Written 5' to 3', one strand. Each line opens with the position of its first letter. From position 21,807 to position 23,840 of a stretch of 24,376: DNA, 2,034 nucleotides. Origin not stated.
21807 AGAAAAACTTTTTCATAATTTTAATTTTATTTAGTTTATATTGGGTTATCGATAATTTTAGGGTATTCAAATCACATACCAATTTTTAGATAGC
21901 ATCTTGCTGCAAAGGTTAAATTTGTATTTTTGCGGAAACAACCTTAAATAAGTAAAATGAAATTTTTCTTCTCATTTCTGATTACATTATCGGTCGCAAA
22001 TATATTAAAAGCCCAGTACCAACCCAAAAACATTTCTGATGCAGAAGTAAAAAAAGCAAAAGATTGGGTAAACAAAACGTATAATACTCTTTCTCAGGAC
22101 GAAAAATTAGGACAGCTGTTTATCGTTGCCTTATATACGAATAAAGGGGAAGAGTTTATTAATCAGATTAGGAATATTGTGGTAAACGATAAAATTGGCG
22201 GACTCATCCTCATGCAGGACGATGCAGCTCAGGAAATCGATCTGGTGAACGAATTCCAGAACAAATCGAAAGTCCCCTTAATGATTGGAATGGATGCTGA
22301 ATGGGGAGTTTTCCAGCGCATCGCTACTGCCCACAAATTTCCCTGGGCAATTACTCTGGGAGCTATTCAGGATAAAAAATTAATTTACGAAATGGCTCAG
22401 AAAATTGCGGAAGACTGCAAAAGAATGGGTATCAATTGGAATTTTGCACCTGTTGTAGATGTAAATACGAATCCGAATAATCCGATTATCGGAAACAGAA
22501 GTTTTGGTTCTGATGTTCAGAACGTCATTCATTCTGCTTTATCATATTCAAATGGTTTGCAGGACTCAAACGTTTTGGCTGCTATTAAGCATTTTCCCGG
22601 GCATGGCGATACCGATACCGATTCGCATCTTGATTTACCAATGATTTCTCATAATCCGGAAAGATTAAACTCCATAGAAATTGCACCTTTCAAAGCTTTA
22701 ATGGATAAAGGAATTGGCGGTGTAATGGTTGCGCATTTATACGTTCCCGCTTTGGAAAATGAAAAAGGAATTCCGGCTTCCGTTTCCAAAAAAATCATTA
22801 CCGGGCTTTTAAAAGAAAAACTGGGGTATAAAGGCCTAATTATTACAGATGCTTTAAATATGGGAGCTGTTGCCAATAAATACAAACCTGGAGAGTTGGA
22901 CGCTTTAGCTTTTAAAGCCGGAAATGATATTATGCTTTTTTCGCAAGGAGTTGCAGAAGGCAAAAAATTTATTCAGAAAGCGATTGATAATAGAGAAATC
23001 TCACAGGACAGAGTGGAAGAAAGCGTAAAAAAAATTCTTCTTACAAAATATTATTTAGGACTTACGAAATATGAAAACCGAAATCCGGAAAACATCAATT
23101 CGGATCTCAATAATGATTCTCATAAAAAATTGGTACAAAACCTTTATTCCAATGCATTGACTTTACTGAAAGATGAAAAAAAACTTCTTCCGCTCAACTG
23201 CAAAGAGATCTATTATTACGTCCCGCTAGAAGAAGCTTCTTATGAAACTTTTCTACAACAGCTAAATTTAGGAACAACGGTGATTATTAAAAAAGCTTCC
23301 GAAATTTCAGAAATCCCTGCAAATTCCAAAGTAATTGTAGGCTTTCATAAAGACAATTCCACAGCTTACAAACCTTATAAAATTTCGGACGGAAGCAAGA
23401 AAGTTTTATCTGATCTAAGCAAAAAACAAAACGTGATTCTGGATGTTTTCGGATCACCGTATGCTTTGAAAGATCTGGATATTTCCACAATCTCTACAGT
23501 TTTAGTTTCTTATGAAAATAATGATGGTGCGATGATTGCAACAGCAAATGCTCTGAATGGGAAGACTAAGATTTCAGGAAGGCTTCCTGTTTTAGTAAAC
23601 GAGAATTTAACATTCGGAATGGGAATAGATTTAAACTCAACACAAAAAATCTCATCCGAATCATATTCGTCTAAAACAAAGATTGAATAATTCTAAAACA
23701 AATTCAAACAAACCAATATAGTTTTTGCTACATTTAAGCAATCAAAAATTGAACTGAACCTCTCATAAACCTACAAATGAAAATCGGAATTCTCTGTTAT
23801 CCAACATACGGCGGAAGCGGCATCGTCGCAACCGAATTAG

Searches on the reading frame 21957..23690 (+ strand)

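Call 7: search_protein_families(library=pfam, proteins=[window:21957-23690:+], max_evalue=0.01)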
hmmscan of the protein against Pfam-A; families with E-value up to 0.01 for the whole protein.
window:21957-23690:+ (577 aa): 2 families
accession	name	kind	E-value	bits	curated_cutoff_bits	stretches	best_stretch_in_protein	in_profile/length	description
PF00933.27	Glyco_hydro_3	-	6.5e-82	275.9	27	1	48-361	3-314/316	Glycosyl hydrolase family 3 N terminal domain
PF01915.27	Glyco_hydro_3_C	-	0.00047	20.6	31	1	402-551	2-173/200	Glycosyl hydrolase family 3 C-terminal domain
